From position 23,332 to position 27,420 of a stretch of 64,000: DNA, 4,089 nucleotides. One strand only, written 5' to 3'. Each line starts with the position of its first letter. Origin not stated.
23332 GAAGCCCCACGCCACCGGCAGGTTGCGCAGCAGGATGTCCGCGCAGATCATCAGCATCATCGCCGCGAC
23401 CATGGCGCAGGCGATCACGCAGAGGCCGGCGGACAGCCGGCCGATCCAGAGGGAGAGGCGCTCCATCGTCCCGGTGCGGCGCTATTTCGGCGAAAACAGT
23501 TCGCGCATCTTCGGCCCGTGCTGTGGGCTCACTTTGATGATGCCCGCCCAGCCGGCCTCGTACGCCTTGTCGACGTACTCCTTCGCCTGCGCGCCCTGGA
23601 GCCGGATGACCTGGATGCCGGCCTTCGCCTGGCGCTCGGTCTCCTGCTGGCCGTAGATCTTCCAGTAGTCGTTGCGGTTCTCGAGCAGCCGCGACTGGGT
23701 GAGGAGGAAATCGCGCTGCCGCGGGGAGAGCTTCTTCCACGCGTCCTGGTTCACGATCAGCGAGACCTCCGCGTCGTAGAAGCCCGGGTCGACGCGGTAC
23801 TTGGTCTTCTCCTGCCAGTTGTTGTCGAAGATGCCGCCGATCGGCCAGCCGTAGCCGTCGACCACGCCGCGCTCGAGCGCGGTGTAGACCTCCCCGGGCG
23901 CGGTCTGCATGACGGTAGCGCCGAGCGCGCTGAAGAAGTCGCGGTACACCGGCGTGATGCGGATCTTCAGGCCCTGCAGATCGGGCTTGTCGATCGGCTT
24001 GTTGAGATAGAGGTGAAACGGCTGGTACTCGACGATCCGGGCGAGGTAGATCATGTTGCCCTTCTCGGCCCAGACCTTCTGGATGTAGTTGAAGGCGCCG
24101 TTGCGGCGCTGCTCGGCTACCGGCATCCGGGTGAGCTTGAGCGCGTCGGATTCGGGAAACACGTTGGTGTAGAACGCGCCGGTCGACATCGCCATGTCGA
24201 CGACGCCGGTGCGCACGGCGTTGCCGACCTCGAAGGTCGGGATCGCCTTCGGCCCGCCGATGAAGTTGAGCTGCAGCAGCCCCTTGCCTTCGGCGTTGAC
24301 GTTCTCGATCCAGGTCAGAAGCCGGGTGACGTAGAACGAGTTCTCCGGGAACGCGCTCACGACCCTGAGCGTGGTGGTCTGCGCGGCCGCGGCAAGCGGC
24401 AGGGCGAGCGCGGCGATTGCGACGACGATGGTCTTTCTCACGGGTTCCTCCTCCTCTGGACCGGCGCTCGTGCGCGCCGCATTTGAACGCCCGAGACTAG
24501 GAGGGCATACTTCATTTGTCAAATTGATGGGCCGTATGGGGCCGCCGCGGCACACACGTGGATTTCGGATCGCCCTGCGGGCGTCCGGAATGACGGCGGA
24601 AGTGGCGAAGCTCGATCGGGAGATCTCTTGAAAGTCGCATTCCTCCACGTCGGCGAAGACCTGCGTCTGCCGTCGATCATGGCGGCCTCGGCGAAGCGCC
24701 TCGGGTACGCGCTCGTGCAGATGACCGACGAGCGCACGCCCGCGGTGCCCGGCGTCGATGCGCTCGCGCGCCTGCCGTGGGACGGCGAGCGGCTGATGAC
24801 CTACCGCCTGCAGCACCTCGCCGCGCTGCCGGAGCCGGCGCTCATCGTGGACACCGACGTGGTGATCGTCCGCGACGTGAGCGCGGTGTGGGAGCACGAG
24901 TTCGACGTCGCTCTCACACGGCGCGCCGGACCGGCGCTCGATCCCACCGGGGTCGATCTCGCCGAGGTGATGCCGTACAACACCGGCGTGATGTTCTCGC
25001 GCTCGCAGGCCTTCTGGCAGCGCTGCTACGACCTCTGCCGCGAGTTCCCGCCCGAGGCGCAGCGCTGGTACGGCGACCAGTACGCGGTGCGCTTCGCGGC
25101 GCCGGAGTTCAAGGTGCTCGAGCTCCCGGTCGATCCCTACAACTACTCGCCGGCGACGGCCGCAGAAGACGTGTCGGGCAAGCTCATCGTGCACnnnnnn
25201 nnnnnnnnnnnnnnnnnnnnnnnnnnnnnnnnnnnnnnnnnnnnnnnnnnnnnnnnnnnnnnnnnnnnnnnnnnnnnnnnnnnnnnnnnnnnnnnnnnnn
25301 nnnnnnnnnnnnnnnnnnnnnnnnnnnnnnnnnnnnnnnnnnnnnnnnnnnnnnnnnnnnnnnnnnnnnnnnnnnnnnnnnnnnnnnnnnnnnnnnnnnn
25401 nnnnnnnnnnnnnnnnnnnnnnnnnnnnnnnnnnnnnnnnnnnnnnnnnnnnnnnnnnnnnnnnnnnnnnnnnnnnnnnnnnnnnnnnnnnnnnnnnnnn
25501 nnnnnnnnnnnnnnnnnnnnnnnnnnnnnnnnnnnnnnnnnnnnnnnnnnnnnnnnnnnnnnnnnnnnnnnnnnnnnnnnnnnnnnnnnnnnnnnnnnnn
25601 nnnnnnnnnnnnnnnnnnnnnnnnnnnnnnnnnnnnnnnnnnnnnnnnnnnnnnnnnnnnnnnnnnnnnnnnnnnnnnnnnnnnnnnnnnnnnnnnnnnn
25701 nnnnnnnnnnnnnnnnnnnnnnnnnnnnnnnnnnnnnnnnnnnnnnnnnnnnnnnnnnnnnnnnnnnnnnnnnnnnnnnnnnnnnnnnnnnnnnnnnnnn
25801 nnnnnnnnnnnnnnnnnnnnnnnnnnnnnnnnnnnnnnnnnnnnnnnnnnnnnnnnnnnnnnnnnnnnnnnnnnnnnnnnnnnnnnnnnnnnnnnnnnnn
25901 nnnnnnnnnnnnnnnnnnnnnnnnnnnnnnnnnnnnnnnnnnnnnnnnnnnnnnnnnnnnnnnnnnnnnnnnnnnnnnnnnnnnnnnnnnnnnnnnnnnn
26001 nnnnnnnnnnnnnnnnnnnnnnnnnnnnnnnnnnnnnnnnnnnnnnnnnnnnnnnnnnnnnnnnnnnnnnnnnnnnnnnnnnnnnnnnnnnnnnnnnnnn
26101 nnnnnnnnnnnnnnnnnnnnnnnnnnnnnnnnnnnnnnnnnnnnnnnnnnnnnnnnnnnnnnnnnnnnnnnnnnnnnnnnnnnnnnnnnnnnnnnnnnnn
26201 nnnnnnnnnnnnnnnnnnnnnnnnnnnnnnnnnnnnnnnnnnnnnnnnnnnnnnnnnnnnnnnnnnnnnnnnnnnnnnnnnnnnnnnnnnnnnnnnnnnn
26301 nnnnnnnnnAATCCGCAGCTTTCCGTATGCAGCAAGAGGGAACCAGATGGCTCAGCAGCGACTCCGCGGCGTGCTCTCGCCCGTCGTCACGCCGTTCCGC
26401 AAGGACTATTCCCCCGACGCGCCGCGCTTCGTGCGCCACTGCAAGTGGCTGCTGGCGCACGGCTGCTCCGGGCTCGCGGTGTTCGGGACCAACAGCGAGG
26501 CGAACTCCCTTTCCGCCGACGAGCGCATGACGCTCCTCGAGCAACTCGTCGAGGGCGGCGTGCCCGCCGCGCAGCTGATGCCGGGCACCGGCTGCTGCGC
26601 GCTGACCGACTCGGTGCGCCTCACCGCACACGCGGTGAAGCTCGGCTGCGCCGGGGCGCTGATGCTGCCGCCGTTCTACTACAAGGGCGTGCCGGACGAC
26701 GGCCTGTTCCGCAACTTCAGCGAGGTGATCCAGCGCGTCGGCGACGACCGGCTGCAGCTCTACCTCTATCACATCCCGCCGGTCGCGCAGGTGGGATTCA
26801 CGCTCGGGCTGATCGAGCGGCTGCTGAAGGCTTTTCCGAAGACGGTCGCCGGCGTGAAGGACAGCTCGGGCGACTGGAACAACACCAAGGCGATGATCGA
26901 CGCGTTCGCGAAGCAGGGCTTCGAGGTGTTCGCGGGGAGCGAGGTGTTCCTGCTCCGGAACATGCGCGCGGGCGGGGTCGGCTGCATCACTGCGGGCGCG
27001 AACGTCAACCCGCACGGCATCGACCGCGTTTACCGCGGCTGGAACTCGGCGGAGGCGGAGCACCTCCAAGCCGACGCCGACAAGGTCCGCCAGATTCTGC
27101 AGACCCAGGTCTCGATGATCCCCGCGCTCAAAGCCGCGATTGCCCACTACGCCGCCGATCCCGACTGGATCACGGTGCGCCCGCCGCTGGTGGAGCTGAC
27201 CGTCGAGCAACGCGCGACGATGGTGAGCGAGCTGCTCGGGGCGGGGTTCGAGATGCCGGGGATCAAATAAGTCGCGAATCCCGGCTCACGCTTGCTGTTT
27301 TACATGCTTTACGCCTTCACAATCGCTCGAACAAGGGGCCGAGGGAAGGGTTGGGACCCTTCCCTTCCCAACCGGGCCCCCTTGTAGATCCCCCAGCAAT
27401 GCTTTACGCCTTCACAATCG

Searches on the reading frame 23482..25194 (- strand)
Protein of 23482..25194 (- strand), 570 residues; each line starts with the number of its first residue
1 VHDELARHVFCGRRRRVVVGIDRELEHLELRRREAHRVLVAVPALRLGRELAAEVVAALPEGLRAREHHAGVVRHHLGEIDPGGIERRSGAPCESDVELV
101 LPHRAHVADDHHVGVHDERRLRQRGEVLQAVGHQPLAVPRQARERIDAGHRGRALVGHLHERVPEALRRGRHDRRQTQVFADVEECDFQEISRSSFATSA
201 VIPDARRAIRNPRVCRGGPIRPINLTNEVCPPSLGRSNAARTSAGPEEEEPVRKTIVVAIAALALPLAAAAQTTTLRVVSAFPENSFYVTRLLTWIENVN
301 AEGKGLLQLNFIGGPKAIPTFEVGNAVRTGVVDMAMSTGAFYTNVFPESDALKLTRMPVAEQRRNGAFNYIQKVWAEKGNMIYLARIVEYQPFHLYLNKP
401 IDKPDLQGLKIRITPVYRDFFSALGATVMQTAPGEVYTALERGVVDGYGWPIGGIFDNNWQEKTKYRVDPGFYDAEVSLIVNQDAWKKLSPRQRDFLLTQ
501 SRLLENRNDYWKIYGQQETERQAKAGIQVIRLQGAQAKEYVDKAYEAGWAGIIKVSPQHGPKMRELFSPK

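Call 81: search_protein_families(library=pfam, proteins=[window:23482-25194:-], max_evalue=0.0001)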
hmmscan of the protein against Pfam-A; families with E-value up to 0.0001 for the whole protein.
window:23482-25194:- (570 aa): 1 family
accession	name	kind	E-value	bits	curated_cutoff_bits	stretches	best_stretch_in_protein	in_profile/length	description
PF03480.18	DctP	-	2.7e-28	99.6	23.4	1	282-542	5-273/286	Bacterial extracellular solute-binding protein, family 7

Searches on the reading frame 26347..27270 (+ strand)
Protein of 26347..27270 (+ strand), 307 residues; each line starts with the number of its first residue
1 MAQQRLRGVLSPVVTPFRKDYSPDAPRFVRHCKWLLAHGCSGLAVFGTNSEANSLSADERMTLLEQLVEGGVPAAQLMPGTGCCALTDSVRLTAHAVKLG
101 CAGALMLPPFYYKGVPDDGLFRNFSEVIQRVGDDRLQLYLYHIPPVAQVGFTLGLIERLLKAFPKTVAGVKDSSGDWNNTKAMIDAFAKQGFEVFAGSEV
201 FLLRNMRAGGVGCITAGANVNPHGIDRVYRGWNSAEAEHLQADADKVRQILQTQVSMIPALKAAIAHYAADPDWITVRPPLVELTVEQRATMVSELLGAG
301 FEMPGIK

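Call 81: search_protein_families(library=pfam, proteins=[window:26347-27270:+], max_evalue=0.0001)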
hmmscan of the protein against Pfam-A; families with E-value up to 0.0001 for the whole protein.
window:26347-27270:+ (307 aa): 1 family
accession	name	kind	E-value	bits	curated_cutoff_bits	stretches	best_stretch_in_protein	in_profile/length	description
PF00701.28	DHDPS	-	2.9e-40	138.3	22.1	1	6-294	2-284/289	Dihydrodipicolinate synthetase family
